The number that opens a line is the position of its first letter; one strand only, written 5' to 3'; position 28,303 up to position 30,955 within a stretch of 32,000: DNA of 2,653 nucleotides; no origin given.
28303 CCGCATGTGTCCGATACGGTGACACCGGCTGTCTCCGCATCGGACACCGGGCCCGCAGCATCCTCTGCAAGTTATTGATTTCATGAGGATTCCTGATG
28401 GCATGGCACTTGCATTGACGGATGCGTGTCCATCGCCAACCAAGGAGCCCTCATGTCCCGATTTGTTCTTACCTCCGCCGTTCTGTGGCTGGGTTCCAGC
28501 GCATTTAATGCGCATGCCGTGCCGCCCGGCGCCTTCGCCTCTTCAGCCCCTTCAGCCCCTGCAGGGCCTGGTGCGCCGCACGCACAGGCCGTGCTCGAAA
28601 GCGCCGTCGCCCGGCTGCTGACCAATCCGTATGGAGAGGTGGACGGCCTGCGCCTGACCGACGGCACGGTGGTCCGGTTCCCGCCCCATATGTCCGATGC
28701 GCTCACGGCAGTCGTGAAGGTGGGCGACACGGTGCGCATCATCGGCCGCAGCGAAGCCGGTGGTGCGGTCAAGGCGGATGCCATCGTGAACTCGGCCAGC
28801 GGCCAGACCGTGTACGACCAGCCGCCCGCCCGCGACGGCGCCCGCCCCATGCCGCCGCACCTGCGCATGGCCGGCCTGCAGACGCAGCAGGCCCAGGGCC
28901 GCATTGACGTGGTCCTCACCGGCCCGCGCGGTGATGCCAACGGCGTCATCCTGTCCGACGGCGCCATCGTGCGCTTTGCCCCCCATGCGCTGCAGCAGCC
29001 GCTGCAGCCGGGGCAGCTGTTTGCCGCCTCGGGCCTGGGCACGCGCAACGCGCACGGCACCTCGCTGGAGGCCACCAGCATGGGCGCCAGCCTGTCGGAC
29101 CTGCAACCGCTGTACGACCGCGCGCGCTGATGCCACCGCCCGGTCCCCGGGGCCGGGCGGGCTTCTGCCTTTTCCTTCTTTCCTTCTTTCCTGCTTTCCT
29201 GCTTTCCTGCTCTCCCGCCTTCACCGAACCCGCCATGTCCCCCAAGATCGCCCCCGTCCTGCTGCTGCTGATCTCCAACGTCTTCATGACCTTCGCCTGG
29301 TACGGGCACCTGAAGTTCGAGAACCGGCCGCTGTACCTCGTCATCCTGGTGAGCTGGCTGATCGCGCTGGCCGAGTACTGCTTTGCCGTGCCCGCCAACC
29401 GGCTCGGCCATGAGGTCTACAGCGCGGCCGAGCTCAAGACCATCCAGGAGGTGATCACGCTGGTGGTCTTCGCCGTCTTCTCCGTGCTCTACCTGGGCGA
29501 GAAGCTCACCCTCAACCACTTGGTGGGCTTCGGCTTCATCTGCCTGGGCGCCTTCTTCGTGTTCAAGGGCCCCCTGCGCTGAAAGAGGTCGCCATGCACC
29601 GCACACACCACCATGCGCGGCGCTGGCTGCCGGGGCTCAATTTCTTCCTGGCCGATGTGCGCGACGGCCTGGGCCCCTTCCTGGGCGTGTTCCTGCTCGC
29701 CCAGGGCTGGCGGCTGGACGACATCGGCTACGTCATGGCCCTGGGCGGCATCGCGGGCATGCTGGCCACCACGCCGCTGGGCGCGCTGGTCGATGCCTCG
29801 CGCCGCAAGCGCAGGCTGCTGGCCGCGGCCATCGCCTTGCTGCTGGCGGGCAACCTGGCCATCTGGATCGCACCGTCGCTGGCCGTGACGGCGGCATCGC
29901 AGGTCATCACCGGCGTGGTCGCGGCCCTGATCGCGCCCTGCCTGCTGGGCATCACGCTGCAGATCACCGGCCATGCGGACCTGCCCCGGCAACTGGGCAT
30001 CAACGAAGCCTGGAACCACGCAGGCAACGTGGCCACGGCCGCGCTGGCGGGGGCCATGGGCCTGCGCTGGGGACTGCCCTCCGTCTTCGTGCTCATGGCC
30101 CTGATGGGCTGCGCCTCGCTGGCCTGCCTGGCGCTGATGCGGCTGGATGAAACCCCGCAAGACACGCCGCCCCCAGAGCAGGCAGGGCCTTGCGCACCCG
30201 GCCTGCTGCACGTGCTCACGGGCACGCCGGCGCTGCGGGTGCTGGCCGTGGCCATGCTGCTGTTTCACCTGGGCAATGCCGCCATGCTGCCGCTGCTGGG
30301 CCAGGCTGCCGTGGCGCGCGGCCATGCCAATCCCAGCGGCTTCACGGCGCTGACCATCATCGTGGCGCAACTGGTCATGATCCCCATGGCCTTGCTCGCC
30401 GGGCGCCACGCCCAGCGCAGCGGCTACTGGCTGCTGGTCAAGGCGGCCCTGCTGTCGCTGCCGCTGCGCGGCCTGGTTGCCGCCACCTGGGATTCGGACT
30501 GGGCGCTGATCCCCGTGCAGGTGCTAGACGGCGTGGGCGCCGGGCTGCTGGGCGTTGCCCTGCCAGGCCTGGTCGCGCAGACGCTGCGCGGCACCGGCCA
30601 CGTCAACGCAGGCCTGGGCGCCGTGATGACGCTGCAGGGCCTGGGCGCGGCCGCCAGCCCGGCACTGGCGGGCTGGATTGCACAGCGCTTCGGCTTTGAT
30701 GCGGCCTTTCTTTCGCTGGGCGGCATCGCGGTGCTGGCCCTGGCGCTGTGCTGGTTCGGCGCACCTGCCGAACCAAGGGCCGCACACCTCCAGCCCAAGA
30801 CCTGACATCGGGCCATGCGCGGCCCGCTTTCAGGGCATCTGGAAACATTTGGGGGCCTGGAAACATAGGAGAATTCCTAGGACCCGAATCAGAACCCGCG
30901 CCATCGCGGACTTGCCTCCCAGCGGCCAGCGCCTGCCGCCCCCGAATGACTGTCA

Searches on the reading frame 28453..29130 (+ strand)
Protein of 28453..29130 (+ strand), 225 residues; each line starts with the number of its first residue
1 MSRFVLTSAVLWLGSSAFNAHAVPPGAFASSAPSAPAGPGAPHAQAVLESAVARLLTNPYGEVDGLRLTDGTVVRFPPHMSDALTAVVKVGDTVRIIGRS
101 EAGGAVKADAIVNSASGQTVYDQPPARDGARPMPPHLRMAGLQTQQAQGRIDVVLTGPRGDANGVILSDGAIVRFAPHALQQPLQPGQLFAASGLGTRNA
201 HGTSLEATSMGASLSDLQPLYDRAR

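Call 6: search_protein_families(library=pfam, proteins=[window:28453-29130:+], max_evalue=0.01)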
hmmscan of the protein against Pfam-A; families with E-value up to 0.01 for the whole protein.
window:28453-29130:+ (225 aa): 0 families

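Call 10: search_protein_families(library=ncbifam, proteins=[window:28453-29130:+], max_evalue=0.001)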
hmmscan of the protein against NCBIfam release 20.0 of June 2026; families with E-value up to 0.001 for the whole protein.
window:28453-29130:+ (225 aa): 0 families

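Call 17: find_homologous_proteins(query=window:28453-29130:+)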
Query window:28453-29130:+ (225 aa): 217 proteins with E <= 0.001 among 2475 candidates; the best 120 are listed.
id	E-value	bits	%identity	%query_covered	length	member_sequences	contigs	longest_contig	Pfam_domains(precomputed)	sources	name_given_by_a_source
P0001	6.0e-134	462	97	100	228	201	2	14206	-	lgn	-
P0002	1.3e-110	386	83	100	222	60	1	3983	-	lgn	-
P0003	9.9e-106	370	80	100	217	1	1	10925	-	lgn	-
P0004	7.4e-103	361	77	100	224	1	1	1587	-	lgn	-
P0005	7.6e-95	335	80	80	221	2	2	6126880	-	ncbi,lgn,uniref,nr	ncbi:Uncharacterised protein [Delftia tsuruhatensis]|uniref:hypothetical protein n=1 Tax=Delftia tsu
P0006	4.3e-94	332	79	80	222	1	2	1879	-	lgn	-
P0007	1.6e-90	320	69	99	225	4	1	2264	-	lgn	-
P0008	4.6e-86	306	75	81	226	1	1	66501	-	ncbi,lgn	-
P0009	5.3e-86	306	69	100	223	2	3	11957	-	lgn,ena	-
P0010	4.6e-84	299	68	100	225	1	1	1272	-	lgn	-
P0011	3.5e-82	293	73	82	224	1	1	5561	-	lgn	-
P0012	8.0e-82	292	81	79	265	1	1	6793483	-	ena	-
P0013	1.1e-79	285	64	99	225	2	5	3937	-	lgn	-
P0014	7.4e-79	282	63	100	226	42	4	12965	-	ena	-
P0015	1.0e-78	282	93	66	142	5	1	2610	-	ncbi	ncbi:hypothetical protein [Delftia acidovorans]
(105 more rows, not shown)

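Call 18: find_encoding_contigs(protein=P0001, flank=10000, max_places=3)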
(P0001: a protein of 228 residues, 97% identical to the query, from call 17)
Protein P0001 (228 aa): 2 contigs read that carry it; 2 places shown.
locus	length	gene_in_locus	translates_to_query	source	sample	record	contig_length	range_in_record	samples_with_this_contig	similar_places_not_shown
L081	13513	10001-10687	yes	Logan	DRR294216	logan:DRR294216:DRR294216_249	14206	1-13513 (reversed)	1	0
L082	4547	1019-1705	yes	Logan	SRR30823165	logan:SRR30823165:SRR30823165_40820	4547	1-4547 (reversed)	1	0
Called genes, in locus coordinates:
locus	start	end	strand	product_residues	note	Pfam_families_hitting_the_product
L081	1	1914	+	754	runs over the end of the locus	PF07811:TadE (weak), PF13400:Tad (weak), PF09977:Tad_C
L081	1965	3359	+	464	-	PF00158:Sigma54_activat, PF01078:Mg_chelatase (faint), PF14532:Sigma54_activ_2, PF07728:AAA_5, PF02954:HTH_8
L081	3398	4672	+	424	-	PF12000:Glyco_trans_4_3, PF00534:Glycos_transf_1, PF13692:Glyco_trans_1_4, PF13524:Glyco_trans_1_2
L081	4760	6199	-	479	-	PF00563:EAL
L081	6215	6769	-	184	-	-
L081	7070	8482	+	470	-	PF00512:HisKA, PF02518:HATPase_c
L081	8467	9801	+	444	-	PF00072:Response_reg, PF00158:Sigma54_activat, PF14532:Sigma54_activ_2, PF07728:AAA_5 (weak), PF25601:AAA_lid_14, PF02954:HTH_8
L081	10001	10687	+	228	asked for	-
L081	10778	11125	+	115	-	PF04342:DMT_6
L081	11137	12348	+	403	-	PF12832:MFS_1_like, PF07690:MFS_1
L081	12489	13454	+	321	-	PF01223:Endonuclease_NS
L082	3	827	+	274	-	?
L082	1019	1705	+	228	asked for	-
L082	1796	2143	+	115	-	PF04342:DMT_6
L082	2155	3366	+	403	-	PF12832:MFS_1_like, PF07690:MFS_1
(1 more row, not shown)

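Call 19: find_encoding_contigs(protein=P0005, flank=10000, max_places=3)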
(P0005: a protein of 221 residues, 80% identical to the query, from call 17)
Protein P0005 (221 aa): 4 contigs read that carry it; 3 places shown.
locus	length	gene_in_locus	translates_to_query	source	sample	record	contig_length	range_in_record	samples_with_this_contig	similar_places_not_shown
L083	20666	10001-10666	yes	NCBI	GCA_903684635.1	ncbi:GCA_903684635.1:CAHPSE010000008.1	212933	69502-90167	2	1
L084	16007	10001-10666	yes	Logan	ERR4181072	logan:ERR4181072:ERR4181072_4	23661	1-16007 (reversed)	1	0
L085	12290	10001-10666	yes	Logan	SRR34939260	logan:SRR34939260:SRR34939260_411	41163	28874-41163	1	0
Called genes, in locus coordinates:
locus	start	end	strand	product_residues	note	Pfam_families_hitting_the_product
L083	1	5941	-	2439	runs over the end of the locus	PF13620:CarboxypepD_reg (weak), PF25020:TTR_TEN1-4, PF25023:TEN_YD-shell, PF05593:RHS_repeat (weak), PF25023:TEN_YD-shell, PF05593:RHS_repeat, PF25023:TEN_YD-shell, PF05593:RHS_repeat (weak)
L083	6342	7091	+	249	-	PF02586:SRAP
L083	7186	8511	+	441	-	PF00512:HisKA, PF02518:HATPase_c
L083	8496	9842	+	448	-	PF00072:Response_reg, PF00158:Sigma54_activat, PF14532:Sigma54_activ_2, PF07728:AAA_5 (weak), PF25601:AAA_lid_14, PF02954:HTH_8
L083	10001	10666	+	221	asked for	-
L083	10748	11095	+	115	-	PF04342:DMT_6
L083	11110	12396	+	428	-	PF07690:MFS_1, PF12832:MFS_1_like, PF07690:MFS_1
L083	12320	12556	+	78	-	PF09905:VF530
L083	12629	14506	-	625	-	PF04290:DctQ, PF06808:DctM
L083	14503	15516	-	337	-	PF03480:DctP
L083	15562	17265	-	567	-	PF00501:AMP-binding, PF13193:AMP-binding_C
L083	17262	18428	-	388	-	PF00108:Thiolase_N, PF02803:Thiolase_C (weak), PF22691:Thiolase_C_1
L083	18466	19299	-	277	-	PF00106:adh_short, PF08659:KR, PF13561:adh_short_C2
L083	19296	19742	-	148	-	PF03479:PCC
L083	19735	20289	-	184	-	PF03479:PCC (faint)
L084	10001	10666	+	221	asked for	-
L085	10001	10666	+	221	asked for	-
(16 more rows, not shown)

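Call 34: find_related_loci(query=A2, collection=metagenome_contigs, flank=6000)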
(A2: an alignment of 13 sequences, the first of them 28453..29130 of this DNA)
Query A2 (225 aa) in metagenome_contigs; peptide patterns used: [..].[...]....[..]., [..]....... (x = any residue, [..] = any of these).
231 stretches matched a pattern; 93 encode a relative of the query (tblastn E <= 1e-3); the best 80 are kept; 79 distinct loci.
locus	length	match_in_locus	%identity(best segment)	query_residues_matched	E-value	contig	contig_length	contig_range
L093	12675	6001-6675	97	1-225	1e-141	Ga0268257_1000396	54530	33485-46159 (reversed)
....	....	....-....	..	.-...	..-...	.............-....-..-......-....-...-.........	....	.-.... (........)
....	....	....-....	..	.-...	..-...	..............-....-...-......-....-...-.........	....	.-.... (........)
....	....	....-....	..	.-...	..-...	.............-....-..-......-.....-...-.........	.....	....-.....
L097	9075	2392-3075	96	1-225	9e-141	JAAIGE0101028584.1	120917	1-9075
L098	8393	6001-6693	95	1-225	2e-140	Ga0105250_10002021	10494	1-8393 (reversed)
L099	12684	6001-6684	95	1-225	3e-138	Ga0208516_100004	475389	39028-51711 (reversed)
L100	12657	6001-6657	95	1-225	5e-137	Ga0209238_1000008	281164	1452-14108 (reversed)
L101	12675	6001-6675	97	1-225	1e-141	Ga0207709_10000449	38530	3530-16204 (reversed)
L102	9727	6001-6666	85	1-225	1e-120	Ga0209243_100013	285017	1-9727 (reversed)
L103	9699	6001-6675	96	1-225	2e-120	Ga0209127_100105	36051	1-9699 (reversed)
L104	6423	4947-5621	63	2-224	3e-84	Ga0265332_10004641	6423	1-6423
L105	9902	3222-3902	60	1-224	3e-81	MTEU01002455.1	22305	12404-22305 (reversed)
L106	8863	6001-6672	59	1-225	2e-79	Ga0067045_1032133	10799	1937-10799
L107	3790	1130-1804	61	2-224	9e-80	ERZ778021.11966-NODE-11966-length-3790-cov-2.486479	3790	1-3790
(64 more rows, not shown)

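Call 37: predict_structure(alignment_id=A2)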
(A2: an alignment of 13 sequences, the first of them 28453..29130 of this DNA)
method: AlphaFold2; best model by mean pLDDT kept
length: 225 residues; sequences in the alignment: 13
mean_pLDDT: 78.1   pTM: 0.67
mean pLDDT of the five models: 78.1, 74.8, 72.8, 69.3, 67.8
residues with pLDDT >= 90: 105; 70-90: 64; 50-70: 15; < 50: 41
segments of 3 or more residues with pLDDT < 50: 1-3, 5-41
pLDDT, mean of each block of 10 residues (from residue 1): 43 41 39 42 74 93 93 90 92 94 88 94 76 72 91 87 91 86 88 92 88 74 58
secondary structure, 60 per line:
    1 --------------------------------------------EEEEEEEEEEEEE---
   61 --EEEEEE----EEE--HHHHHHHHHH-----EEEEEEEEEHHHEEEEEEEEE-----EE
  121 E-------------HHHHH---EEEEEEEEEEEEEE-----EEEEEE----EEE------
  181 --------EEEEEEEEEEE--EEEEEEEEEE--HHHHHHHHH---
elements in order: E45-57 E63-68 E73-75 H78-87 E93-101 E105-113 E119-121 H135-139 E143-156 E162-167 E172-174 E189-199 E202-211 H214-222

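Call 41: fold_search(model_id=the predicted structure, library=pdb)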
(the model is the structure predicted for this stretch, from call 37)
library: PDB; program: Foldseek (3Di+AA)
matches with E <= 10: 827; with E <= 0.001: 0
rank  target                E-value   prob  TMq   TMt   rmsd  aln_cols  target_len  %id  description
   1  2ihf                  1.0e-03  0.99  0.23  0.25  16.3       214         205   14  Crystal structure of deletion mutant delta 228-252 R190A of the single-stranded DNA binding protein from Thermus aquatic (released 2007-01-02)
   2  2fxq                  1.0e-03  0.98  0.22  0.25  17.1       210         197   14  Single-stranded DNA-binding protein from Thermus aquaticus (released 2006-02-14)
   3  2ihe                  1.6e-03  0.98  0.23  0.25  16.2       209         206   15  Crystal structure of wild-type single-stranded DNA binding protein from Thermus aquaticus (released 2007-01-02)
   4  3udg_B                3.5e-03  0.77  0.20  0.21  16.7       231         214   17  Structure of Deinococcus radiodurans SSB bound to ssDNA (released 2012-05-16)
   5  3udg_C                6.3e-03  0.69  0.20  0.21  16.7       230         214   16  Structure of Deinococcus radiodurans SSB bound to ssDNA (released 2012-05-16)
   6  4day_B                1.1e-02  0.98  0.23  0.40  12.7       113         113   17  Crystal structure of the RMI core complex with MM2 peptide from FANCM (released 2012-03-14)
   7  8txr_C                1.3e-02  1.00  0.26  0.14   4.9        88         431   15  E. coli ExoVII(H238A) (released 2024-01-31)
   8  2oq0_B                1.4e-02  0.87  0.25  0.29  16.4       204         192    8  Crystal Structure of the First HIN-200 Domain of Interferon-Inducible Protein 16 (released 2007-02-27)
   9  8oej_A                1.4e-02  0.41  0.18  0.15  20.7       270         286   11  Extended RPA-DNA nucleoprotein filament (released 2023-05-10)
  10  8oej_D                1.9e-02  0.38  0.18  0.15  20.6       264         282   11  Extended RPA-DNA nucleoprotein filament (released 2023-05-10)
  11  3mxn_B                2.3e-02  0.99  0.23  0.36   6.2        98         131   20  Crystal structure of the RMI core complex (released 2010-09-15)
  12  8aas_C                3.1e-02  1.00  0.23  0.42   5.6        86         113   22  Crystal structure of the Pyrococcus abyssi RPA trimerization core bound to poly-dT20 ssDNA (released 2023-05-03)
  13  2pqa_A                4.0e-02  1.00  0.26  0.43   4.9        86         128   15  Crystal Structure of Full-length Human RPA 14/32 Heterodimer (released 2007-11-13)
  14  1lm0_MODEL_1_A        4.2e-02  0.99  0.23  0.45   4.2        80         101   22  Solution structure and characterization of the heme chaperone CcmE (released 2002-12-25)
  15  5xob                  4.2e-02  0.63  0.22  0.13  17.4       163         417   13  Crystal structure of apo TiaS (tRNAIle2 agmatidine synthetase) (released 2018-08-29)
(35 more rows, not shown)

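Call 58: search_protein_families(library=pfam, proteins=[window:28453-29130:+], max_evalue=10)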
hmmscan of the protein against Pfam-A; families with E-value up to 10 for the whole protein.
window:28453-29130:+ (225 aa): 1 family
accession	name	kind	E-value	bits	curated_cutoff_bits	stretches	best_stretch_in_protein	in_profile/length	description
PF08140.16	Cuticle_1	-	0.037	14.5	27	1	142-175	11-40/40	Crustacean cuticle protein repeat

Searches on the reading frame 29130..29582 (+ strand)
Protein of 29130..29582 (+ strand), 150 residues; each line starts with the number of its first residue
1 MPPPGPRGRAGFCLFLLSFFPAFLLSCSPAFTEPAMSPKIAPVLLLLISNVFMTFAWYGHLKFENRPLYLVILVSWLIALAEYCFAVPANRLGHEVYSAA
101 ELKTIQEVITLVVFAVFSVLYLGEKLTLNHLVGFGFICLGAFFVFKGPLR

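Call 6: search_protein_families(library=pfam, proteins=[window:29130-29582:+], max_evalue=0.01)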
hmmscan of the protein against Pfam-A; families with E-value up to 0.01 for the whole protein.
window:29130-29582:+ (150 aa): 2 families
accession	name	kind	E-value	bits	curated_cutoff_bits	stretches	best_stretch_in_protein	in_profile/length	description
PF04342.18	DMT_6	-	1.9e-46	157.1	25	1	42-145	1-104/104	Putative member of DMT superfamily (DUF486)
PF00892.27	EamA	-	0.00043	21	28.2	1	15-145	8-134/135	EamA-like transporter family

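Call 10: search_protein_families(library=ncbifam, proteins=[window:29130-29582:+], max_evalue=0.001)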
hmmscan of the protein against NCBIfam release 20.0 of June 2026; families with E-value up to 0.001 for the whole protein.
window:29130-29582:+ (150 aa): 0 families

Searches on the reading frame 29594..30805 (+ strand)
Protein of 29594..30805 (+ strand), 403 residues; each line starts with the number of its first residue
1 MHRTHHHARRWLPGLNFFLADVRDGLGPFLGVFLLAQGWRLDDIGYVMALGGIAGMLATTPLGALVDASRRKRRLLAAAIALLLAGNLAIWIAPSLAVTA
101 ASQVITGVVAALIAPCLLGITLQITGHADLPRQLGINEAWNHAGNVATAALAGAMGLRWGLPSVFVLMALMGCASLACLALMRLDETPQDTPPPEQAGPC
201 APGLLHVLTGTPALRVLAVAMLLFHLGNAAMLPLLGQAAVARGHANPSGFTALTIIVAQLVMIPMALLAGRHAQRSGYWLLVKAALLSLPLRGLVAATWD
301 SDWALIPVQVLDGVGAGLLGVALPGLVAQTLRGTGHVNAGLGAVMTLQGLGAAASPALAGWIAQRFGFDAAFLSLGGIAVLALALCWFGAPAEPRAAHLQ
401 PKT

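Call 6: search_protein_families(library=pfam, proteins=[window:29594-30805:+], max_evalue=0.01)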
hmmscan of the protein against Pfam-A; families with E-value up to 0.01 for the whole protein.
window:29594-30805:+ (403 aa): 2 families
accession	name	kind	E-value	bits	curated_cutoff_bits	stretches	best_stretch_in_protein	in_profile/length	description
PF07690.21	MFS_1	-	3.1e-34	118.9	33.4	2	17-287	6-276/347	Major Facilitator Superfamily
PF12832.13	MFS_1_like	-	9.8e-14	51.6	25.2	1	16-372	8-371/373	MFS_1 like family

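Call 10: search_protein_families(library=ncbifam, proteins=[window:29594-30805:+], max_evalue=0.001)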
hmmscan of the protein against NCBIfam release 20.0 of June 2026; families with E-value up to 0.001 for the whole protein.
window:29594-30805:+ (403 aa): 7 families
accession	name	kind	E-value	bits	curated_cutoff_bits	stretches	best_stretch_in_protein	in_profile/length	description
TIGR00880.1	2_A_01_02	superfamily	4.3e-09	36.6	131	1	260-388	9-136/141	multidrug resistance protein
TIGR00899.1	2A0120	subfamily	5.2e-08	32.4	522.3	1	27-320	17-306/375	sugar efflux transporter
NF053757.1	BclibactTpBcbE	equivalog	1e-05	24.6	600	1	217-388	7-180/394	bacillibactin exporter BcbE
TIGR00900.1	2A0121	subfamily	1.6e-05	24.5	319.6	1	45-367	37-364/364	H+ Antiporter protein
NF009048.0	PRK12382.1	subfamily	9.8e-05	21.3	364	1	11-176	219-382/392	arabinose transporter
NF052222.1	UridTportUriT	equivalog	0.00059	18.9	600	1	72-189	74-191/463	uridine transporter UriT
NF003477.0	PRK05122.1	subfamily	0.00098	17.9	374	1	11-183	221-391/404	MFS transporter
